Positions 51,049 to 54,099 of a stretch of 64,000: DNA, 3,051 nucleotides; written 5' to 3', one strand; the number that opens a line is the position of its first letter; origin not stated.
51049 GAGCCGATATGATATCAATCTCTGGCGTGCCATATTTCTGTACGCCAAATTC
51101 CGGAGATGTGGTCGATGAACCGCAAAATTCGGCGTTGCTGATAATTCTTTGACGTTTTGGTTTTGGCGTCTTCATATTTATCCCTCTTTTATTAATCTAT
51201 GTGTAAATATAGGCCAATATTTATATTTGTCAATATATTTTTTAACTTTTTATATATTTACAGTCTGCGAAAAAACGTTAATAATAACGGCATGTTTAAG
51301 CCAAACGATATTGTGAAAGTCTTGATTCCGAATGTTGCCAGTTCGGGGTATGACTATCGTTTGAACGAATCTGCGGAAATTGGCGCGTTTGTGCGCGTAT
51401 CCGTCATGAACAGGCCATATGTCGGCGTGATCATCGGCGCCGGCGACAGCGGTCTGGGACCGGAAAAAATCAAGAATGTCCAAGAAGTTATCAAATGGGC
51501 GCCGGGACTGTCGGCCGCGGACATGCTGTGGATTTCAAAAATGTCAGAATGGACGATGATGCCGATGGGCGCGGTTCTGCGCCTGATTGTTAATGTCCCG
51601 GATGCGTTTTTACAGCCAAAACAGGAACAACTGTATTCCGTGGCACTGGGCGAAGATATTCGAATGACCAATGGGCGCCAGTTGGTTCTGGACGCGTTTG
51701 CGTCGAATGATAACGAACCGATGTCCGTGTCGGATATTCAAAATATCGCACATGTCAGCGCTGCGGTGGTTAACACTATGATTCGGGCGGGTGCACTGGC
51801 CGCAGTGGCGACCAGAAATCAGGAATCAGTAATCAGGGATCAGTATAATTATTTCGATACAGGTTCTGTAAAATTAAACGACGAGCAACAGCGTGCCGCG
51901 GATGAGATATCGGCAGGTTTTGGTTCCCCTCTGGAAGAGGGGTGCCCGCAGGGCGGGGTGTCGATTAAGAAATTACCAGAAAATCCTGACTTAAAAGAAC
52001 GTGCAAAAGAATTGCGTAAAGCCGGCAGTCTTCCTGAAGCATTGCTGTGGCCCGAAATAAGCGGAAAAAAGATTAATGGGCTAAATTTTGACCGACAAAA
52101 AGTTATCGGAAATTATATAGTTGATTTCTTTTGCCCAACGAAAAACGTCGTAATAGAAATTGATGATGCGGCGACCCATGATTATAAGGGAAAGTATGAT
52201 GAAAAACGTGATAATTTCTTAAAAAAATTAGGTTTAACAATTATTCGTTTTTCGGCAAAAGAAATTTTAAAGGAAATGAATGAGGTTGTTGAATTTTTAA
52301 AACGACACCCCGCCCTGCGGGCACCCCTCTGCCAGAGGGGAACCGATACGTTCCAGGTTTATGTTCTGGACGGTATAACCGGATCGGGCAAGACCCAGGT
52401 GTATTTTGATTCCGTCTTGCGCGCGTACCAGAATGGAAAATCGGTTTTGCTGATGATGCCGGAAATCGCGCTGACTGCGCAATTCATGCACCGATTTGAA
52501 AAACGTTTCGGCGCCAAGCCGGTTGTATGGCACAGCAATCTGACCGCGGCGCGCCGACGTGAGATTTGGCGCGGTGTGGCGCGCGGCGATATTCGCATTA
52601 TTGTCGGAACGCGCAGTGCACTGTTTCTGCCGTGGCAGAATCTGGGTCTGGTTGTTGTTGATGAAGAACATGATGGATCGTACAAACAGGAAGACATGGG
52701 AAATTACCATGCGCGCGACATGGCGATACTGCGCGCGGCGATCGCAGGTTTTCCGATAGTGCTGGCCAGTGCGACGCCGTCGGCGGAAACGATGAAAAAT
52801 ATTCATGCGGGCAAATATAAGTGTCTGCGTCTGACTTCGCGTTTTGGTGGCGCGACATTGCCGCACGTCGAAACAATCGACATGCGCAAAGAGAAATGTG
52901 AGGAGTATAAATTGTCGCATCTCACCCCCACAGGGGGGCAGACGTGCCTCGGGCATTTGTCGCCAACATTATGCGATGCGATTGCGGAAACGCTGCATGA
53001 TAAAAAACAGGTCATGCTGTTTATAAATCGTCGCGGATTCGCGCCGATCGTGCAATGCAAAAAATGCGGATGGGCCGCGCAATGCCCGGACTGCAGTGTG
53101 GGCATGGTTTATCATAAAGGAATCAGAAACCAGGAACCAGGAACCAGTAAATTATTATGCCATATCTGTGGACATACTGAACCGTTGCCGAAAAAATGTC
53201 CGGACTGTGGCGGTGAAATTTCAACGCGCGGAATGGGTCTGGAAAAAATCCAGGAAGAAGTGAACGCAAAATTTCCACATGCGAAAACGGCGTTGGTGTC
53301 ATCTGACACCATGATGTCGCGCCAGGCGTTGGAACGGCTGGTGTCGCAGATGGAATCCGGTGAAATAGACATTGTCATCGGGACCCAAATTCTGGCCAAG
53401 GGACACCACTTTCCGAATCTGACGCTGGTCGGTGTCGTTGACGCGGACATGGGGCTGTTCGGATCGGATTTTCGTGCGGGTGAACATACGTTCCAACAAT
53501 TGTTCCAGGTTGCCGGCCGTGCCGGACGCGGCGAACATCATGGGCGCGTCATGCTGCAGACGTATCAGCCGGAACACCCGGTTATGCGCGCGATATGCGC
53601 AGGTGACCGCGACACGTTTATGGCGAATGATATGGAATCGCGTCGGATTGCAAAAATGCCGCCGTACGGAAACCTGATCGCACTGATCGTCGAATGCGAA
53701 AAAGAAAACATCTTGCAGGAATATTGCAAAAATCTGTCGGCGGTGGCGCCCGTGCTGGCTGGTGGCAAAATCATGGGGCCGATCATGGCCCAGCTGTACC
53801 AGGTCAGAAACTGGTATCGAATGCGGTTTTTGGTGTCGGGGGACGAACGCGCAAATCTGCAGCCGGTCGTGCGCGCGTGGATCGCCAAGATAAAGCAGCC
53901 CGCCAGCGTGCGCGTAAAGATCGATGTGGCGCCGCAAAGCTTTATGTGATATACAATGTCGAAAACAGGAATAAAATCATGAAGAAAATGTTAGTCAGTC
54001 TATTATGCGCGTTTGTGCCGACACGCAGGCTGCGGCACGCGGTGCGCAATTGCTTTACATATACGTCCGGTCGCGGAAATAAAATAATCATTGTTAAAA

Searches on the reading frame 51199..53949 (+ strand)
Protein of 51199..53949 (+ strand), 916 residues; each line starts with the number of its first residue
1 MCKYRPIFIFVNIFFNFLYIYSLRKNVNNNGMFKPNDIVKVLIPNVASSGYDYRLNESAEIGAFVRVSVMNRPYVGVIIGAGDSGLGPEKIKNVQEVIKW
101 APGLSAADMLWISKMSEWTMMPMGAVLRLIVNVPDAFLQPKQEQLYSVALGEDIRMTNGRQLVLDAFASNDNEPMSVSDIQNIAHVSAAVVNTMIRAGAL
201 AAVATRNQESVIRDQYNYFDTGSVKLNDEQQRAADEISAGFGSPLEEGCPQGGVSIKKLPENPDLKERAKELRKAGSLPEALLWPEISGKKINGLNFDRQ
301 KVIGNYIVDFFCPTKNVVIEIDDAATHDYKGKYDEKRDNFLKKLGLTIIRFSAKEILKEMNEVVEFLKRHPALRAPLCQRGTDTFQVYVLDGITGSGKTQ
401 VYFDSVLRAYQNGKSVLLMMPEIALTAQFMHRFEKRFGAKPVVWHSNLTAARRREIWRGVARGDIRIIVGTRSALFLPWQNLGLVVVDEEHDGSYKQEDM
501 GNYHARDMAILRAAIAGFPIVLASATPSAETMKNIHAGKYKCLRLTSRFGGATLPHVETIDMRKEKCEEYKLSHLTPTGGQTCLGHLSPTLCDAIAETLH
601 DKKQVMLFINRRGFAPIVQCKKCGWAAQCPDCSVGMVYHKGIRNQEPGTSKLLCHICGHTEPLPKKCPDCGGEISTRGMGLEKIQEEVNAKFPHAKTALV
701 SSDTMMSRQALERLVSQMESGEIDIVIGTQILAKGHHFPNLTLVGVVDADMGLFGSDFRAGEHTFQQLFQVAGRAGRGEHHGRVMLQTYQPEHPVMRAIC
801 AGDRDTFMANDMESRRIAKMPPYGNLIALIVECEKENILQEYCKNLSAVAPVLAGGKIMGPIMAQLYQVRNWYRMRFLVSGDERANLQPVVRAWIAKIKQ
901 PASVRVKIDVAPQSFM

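Call 19: search_protein_families(library=pfam, proteins=[window:51199-53949:+], max_evalue=0.01)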
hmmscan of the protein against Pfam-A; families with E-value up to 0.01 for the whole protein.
window:51199-53949:+ (916 aa): 8 families
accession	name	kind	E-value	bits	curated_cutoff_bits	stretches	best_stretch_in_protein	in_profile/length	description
PF04480.18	DUF559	-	6.3e-27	94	20.6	1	265-366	3-103/109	Protein of unknown function (DUF559)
PF00270.35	DEAD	-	8.4e-18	65.1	26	1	390-534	19-166/167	DEAD/DEAH box helicase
PF18074.6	PriA_C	-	3.7e-14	53.7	26.9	1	822-912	1-95/95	Primosomal protein N C-terminal domain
PF17764.6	PriA_3primeBD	-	6e-11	42.5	22.7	1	40-131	1-95/96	3'DNA-binding domain (3'BD)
PF04851.21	ResIII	-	2.2e-10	41.2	22.5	1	383-497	21-141/164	Type III restriction enzyme, res subunit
PF00271.37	Helicase_C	-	2.8e-10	40.8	23.5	1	702-777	45-108/110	Helicase conserved C-terminal domain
PF18319.7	Zn_ribbon_PriA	-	7.6e-08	32.6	26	1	629-662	1-27/27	PriA DNA helicase Cys-rich region (CRR) domain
PF18741.7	MTES_1575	-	0.0031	18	38.2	1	293-367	12-92/96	REase_MTES_1575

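Call 49: search_solved_structures(query=window:51199-53949:+, show_alignments=1)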
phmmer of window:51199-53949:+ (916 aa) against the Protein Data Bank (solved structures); distinct sequences matched with E-value up to 0.001: 16.
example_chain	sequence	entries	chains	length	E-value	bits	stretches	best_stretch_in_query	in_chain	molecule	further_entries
6dcr_A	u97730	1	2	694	2.3e-112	379.7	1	379-907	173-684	Primosomal protein N'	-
8fak_H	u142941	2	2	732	3.5e-112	379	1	379-907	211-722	Primosomal protein N'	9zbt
9zbu_H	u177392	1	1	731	3.7e-112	379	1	379-907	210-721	Replication restart protein PriA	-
4nl4_H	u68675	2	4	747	5.4e-109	368.5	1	379-907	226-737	Primosome assembly protein PriA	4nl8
6dgd_A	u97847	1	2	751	5.5e-109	368.5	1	379-907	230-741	Primosomal protein N'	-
3hrl_A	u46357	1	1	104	1.4e-16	62.7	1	276-367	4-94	Endonuclease-Like Protein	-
6aca_A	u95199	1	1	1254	1e-11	46.6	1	389-495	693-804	Mycobacterium tuberculosis Mfd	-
6ac6_A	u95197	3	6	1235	2.1e-11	45.6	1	389-496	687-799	Mycobacterium smegmatis Mfd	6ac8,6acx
6x26_A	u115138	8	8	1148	6.5e-10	40.7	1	390-501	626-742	Transcription-repair-coupling factor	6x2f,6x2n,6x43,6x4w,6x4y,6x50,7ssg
2eyq_A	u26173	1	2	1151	6.6e-10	40.6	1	390-501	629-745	Transcription-repair coupling factor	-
9n07_A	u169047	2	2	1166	6.7e-10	40.6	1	390-501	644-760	Transcription-repair-coupling factor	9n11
6xeo_A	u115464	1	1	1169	6.8e-10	40.6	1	390-501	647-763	Transcription-repair-coupling factor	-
9wm0_A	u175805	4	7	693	1.8e-08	35.9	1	386-493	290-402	ATP-dependent DNA helicase RecG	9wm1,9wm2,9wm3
1gm5_A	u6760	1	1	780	2.2e-08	35.6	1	389-499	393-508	RECG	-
6m6a_M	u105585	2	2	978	3.7e-08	34.9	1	390-525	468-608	Transcription-repair-coupling factor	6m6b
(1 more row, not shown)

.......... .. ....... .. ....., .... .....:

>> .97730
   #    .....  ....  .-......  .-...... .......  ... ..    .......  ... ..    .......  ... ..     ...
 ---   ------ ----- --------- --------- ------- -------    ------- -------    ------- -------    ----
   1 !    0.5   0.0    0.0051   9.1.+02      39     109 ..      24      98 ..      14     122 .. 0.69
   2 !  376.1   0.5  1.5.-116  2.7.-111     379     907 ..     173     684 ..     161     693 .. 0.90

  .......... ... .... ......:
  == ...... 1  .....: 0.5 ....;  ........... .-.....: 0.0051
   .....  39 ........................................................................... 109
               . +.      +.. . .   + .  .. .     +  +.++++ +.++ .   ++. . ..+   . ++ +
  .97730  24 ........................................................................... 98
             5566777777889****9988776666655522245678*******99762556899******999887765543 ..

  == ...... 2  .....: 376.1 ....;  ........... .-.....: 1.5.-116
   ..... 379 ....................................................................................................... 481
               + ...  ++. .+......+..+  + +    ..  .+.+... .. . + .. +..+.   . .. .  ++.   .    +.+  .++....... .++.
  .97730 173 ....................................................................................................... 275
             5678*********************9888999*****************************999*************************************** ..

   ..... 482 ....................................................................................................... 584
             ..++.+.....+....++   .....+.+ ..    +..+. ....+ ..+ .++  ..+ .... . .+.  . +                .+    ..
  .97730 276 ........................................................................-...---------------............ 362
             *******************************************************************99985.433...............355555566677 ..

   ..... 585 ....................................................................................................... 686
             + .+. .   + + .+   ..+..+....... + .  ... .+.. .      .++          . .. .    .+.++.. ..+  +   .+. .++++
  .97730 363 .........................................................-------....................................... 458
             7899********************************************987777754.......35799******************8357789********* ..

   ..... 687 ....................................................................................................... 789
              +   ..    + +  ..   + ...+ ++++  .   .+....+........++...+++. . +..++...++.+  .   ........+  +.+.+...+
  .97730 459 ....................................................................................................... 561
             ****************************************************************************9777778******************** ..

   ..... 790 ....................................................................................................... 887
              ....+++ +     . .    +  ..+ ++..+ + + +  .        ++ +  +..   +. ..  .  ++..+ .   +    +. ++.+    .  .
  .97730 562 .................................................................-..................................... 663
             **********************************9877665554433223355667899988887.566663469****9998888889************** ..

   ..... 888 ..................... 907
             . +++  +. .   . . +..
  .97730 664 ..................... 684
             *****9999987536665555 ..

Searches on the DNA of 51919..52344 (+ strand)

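Call 74: search_with_rna_model(model_id=R1, sources=[L121, L122, L123, L124, L125, L126, L127, L128, L129, L130, L131, L132, L133, L134, L135, L136, L137, L138, L139, L140, L141, L142, L143, L144, L145, L146, L147, L148, L149, L150, L151, L152, L153, L154, L155, L156, L157, L158, L159, L160, L161, L162, L163, L164, L165, L166, L167, L168, L169, L170, L171, L172, L173, L174, L175, L176, L177, L178, L179, L180, L181, L182, L183, L184, L185, L186, L187, L188, L189, L190, L191, L192, L193, L194, L195, L196, L197, L198, L199, L200, L201], max_evalue=1, show_alignments=3)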
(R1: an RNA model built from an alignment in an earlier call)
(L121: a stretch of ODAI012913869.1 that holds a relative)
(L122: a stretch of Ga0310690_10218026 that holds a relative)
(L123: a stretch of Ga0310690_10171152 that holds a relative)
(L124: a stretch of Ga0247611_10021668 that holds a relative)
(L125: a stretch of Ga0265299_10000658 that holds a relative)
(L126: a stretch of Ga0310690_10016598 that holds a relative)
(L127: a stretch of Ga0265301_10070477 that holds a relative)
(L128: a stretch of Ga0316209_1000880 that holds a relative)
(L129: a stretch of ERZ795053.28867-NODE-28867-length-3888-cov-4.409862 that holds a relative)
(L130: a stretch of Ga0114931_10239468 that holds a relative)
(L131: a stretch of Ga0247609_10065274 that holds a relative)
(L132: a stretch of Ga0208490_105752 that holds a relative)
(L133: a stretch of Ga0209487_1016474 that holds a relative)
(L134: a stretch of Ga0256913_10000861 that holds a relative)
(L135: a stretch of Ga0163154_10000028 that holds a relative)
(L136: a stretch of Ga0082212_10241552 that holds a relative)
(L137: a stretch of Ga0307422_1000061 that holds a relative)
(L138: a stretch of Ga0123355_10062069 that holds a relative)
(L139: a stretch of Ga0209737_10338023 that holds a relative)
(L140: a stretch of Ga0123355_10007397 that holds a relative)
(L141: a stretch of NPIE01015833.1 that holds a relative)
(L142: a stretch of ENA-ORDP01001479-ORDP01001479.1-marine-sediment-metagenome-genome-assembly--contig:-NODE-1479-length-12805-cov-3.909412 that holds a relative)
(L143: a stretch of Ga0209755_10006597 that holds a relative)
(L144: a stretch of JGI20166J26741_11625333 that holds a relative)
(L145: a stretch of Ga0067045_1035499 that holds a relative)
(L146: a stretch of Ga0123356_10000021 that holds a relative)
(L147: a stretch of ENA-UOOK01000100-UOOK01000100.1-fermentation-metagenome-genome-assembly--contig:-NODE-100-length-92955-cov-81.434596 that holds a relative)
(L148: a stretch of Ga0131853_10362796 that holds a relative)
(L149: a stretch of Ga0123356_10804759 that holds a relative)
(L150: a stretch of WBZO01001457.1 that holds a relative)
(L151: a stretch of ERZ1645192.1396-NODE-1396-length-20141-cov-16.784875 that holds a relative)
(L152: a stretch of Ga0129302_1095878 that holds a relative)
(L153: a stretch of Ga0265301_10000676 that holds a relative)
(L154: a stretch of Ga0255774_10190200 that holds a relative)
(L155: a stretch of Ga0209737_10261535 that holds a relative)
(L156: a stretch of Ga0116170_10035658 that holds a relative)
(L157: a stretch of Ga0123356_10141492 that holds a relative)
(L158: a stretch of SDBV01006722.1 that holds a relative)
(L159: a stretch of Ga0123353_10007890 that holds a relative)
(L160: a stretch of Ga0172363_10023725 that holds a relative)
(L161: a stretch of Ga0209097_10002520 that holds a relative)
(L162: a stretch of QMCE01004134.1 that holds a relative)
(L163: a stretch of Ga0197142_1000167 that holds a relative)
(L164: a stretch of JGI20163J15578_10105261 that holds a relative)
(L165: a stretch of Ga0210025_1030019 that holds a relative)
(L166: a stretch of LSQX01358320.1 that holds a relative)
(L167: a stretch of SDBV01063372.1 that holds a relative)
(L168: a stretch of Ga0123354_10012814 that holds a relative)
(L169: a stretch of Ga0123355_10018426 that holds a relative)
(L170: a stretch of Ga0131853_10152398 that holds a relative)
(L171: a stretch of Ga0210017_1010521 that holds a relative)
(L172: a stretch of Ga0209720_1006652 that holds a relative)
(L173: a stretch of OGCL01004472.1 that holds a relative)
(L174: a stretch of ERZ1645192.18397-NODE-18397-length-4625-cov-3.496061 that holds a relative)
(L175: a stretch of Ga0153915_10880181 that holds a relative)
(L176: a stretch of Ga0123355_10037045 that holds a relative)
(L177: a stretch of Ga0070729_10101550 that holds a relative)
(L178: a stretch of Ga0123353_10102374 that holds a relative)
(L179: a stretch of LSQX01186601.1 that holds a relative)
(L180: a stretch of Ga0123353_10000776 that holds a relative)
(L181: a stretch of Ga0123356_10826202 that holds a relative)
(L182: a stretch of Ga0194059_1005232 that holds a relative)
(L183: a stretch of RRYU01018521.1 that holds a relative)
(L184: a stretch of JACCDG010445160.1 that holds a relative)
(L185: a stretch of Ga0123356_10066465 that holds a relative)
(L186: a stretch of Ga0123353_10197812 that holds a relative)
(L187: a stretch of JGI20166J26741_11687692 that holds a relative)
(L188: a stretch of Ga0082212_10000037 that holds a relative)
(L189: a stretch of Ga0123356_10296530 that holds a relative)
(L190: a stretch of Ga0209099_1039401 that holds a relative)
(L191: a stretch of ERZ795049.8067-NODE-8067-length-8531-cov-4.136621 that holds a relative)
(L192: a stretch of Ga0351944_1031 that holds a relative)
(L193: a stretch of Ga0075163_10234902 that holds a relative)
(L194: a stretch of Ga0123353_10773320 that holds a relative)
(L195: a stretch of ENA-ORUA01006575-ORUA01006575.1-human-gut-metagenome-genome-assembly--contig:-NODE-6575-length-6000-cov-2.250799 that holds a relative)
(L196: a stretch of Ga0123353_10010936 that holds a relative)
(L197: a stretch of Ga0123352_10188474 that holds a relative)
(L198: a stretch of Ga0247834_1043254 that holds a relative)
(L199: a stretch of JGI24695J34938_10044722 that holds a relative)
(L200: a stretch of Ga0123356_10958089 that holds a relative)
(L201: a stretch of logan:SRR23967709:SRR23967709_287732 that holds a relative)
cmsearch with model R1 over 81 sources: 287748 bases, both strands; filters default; matches with E-value up to 1: 3.
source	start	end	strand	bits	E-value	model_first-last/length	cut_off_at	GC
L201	4133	4191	+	56.9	1.4e-10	1-59/59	no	0.64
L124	3584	3649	-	14.9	0.4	1-59/59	no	0.74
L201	4167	4187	-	14.5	0.49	35-55/59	no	0.76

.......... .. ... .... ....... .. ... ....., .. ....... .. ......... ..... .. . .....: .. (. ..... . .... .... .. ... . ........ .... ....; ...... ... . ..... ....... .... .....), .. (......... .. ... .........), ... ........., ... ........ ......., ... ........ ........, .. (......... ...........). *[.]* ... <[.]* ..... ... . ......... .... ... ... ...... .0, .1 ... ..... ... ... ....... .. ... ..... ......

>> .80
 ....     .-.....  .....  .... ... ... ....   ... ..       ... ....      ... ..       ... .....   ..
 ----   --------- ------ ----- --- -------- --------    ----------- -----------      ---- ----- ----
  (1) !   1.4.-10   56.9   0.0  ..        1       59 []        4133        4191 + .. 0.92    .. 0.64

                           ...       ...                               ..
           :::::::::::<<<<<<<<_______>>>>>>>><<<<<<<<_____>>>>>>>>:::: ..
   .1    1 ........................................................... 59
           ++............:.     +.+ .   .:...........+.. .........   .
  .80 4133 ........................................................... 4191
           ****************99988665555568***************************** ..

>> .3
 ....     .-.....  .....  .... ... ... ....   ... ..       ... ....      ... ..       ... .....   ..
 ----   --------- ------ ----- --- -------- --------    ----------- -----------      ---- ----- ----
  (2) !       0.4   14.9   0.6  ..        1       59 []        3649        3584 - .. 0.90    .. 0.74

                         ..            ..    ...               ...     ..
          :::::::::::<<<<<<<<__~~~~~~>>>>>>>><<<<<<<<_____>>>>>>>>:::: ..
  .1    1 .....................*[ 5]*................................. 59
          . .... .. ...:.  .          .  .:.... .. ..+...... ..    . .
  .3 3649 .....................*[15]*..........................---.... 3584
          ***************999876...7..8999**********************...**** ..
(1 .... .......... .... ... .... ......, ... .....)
